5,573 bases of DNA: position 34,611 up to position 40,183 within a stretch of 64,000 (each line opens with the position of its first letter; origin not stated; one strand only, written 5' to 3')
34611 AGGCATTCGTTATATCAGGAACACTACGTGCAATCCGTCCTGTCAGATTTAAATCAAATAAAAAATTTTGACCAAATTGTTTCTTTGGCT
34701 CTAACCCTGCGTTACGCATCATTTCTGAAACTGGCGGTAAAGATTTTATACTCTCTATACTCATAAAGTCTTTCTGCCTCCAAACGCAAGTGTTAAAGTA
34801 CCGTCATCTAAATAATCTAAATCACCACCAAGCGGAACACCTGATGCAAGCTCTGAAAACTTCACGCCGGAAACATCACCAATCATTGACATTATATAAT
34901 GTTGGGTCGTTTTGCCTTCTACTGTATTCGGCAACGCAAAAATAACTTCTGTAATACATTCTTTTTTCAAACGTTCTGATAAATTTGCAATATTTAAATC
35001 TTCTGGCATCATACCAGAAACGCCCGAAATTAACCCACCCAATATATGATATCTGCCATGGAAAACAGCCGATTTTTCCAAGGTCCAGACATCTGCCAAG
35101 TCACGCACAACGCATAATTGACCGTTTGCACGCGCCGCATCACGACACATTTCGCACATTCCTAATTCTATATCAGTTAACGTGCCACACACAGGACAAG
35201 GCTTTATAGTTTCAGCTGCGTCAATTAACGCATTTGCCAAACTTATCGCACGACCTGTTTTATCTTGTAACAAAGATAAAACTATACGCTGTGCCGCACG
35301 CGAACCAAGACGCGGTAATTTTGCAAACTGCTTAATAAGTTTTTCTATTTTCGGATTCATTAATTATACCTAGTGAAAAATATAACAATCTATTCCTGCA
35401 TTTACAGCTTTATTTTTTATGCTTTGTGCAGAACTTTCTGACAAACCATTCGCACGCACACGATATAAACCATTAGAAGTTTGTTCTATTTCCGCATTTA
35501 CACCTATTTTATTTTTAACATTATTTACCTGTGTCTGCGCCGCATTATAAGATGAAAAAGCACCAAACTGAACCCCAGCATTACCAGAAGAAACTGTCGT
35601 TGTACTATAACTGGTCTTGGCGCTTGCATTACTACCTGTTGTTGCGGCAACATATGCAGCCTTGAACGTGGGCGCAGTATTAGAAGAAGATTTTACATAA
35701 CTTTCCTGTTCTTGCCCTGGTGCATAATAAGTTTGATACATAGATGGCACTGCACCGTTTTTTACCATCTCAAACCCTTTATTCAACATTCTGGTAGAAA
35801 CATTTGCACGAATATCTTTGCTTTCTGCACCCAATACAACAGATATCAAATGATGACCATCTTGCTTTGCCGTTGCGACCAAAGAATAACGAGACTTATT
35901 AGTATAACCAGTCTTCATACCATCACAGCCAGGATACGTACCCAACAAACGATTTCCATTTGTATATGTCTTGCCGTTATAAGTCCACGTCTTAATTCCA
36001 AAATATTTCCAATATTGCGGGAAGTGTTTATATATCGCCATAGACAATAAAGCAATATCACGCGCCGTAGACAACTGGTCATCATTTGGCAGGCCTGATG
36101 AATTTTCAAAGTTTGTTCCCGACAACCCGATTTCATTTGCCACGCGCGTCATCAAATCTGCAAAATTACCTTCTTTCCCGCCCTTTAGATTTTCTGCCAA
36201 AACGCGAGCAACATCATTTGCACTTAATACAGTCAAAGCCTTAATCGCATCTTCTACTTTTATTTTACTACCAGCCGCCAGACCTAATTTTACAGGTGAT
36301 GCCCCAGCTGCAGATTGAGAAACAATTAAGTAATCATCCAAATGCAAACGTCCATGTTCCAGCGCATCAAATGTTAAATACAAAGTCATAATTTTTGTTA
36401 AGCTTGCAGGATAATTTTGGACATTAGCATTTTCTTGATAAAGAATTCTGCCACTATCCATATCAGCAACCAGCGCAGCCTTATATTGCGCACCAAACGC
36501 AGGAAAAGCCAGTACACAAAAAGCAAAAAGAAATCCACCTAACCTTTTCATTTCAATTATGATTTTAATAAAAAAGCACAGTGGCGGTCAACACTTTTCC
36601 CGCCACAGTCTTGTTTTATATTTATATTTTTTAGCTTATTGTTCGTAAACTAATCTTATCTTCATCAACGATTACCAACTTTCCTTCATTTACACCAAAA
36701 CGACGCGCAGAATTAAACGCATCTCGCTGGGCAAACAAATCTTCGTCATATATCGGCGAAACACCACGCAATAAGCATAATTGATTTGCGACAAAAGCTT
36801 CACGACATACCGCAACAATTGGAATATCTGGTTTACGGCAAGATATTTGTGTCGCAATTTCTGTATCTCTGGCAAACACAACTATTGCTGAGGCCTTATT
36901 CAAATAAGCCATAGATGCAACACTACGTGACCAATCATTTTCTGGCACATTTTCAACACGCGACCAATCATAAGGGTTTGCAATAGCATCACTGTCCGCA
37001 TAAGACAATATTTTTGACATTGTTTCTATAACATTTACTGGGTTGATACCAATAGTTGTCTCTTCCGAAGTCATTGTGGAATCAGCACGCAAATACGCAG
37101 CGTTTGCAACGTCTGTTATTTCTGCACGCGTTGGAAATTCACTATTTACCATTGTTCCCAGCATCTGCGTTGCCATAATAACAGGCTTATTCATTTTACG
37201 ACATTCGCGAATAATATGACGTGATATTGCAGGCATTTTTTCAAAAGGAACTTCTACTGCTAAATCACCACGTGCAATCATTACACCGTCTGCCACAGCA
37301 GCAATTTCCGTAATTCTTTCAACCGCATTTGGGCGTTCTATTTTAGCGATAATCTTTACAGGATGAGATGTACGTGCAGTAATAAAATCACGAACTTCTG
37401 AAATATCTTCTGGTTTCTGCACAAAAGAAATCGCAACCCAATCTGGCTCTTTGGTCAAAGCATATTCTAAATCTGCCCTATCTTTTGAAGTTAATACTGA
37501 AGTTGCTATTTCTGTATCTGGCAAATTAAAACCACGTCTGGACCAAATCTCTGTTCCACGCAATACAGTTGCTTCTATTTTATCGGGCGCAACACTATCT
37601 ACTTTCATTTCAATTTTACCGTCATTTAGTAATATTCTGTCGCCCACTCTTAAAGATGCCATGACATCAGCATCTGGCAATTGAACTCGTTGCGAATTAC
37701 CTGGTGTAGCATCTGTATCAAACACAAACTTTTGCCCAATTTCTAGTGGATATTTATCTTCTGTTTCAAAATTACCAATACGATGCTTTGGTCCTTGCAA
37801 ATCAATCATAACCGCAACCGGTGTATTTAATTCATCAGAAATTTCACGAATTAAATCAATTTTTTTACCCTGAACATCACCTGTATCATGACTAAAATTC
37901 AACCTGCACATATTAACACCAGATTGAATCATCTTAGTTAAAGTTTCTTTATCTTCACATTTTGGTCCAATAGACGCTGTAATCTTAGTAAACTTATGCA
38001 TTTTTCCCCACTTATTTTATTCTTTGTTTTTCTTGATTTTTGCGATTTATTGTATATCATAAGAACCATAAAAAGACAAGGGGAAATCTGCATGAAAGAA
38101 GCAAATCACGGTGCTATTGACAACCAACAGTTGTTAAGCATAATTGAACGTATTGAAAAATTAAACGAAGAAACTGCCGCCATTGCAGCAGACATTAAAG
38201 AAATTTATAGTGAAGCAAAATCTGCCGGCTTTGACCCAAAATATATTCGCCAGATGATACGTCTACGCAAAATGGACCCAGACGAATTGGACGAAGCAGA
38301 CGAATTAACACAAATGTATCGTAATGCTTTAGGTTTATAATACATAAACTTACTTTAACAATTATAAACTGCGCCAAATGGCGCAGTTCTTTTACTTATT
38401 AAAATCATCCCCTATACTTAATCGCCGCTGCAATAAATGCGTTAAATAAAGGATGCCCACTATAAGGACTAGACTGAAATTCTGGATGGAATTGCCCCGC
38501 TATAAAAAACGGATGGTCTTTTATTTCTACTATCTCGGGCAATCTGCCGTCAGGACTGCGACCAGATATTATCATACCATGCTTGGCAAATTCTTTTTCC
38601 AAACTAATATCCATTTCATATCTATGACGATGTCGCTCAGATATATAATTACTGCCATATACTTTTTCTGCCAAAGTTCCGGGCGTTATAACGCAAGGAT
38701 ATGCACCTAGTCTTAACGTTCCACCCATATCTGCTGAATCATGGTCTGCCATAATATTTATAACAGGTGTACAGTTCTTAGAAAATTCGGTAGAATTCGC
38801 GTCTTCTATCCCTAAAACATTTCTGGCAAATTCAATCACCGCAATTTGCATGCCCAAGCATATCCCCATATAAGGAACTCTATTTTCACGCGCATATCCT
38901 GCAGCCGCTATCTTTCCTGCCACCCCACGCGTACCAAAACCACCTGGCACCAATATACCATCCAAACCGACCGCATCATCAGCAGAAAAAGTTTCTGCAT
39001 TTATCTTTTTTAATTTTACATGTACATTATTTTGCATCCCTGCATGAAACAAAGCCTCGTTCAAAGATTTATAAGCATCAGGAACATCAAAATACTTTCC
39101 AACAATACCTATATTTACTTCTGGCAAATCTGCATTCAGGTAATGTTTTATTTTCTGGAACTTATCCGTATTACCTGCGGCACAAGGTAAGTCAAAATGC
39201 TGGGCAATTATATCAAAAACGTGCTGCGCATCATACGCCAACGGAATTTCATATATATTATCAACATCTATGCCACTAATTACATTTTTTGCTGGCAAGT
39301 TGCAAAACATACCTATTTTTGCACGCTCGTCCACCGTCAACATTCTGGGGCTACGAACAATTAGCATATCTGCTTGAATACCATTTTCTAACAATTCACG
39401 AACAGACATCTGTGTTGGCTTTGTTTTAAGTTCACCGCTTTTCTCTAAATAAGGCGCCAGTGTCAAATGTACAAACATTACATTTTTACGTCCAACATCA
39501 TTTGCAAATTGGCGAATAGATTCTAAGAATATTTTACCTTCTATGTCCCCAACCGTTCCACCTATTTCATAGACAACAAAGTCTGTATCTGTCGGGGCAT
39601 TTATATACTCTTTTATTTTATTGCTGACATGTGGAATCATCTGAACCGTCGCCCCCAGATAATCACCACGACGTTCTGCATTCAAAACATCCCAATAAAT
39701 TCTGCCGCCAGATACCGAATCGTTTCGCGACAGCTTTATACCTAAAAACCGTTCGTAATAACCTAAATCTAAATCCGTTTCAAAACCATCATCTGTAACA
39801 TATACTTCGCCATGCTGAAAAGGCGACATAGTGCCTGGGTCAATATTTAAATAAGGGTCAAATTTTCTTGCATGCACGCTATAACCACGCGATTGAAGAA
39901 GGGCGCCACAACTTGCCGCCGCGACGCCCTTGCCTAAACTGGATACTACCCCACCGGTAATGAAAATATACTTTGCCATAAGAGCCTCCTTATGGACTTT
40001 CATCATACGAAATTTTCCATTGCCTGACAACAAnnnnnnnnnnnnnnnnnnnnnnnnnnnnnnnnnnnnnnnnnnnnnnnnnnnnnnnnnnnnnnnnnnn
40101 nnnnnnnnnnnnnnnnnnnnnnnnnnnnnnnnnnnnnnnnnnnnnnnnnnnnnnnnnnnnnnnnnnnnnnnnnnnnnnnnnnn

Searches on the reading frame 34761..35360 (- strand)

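Call 42: search_protein_families(library=pfam, proteins=[window:34761-35360:-], max_evalue=0.001)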
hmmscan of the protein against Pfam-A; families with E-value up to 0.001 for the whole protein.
window:34761-35360:- (199 aa): 5 families
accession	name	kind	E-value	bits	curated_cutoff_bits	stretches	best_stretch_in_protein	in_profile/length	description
PF13662.12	Toprim_4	-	1.5e-18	67.3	25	1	81-170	2-83/85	Toprim domain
PF21176.3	RecR_HhH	-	1.9e-09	37.6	27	1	5-48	1-44/45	RecR, helix-hairpin-helix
PF21175.2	RecR_C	-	1.7e-08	34.2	22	1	174-197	1-24/24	RecR, C-terminal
PF02132.21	RecR_ZnF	-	1.5e-05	25.1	22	1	52-74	1-21/21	RecR, Cys4-zinc finger domain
PF01751.28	Toprim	-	0.00036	21.1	23.1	0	82-170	2-95/96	Toprim domain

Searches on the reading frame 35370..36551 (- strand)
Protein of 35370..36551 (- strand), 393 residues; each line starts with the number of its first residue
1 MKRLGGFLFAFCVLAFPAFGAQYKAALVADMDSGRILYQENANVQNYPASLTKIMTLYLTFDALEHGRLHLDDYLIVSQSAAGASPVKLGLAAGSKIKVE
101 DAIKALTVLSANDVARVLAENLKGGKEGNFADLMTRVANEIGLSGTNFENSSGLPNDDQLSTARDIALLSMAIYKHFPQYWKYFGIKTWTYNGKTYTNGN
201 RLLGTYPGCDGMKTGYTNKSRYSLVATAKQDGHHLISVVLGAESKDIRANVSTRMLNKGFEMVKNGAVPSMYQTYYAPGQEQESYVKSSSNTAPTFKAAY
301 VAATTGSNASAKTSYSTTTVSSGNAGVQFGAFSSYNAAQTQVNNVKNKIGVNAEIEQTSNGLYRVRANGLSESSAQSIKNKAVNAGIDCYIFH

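Call 11: search_protein_families(library=pfam, proteins=[window:35370-36551:-], max_evalue=0.001)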
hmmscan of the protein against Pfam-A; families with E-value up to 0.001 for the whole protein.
window:35370-36551:- (393 aa): 4 families
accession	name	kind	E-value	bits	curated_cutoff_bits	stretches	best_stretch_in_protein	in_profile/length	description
PF00768.25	Peptidase_S11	-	1.4e-57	195.3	27.6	1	24-243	13-238/239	D-alanyl-D-alanine carboxypeptidase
PF13354.11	Beta-lactamase2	-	6.5e-12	45.7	22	1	27-175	3-148/214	Beta-lactamase enzyme family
PF05036.18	SPOR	-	2.6e-07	31.3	21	1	322-391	2-74/76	SPOR domain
PF02113.21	Peptidase_S13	-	0.00049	19.4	22.8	0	17-64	12-59/444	D-Ala-D-Ala carboxypeptidase 3 (S13) family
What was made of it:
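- Checked: The S11 D-Ala-D-Ala carboxypeptidase at 35370-36551 does carry a SPOR tail (Pfam 2.6e-7, call 11).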

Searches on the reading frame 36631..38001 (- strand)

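Call 42: search_protein_families(library=pfam, proteins=[window:36631-38001:-], max_evalue=0.001)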
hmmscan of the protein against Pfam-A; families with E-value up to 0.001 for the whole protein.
window:36631-38001:- (456 aa): 3 families
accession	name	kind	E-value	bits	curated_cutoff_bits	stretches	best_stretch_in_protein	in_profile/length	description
PF00224.27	PK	-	2.8e-88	296.6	30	1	4-324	3-327/328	Pyruvate kinase, barrel domain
PF02887.21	PK_C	-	9.8e-11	42.2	28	1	358-440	4-91/114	Pyruvate kinase, alpha/beta domain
PF03328.21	HpcH_HpaI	-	5.8e-05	22.9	25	1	176-250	76-157/221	HpcH/HpaI aldolase/citrate lyase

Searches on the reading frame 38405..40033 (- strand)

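Call 11: search_protein_families(library=pfam, proteins=[window:38405-40033:-], max_evalue=0.001)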
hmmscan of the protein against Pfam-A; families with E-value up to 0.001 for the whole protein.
window:38405-40033:- (542 aa): 3 families
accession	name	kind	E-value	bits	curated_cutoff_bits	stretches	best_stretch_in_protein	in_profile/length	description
PF06418.20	CTP_synth_N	-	1.1e-112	376.2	26.1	1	21-282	1-265/265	CTP synthase N-terminus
PF00117.34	GATase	-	4.4e-40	137.8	22.8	1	317-535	2-189/190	Glutamine amidotransferase class-I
PF07722.19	Peptidase_C26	-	5.6e-05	23.4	20.5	1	380-518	100-219/219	Peptidase C26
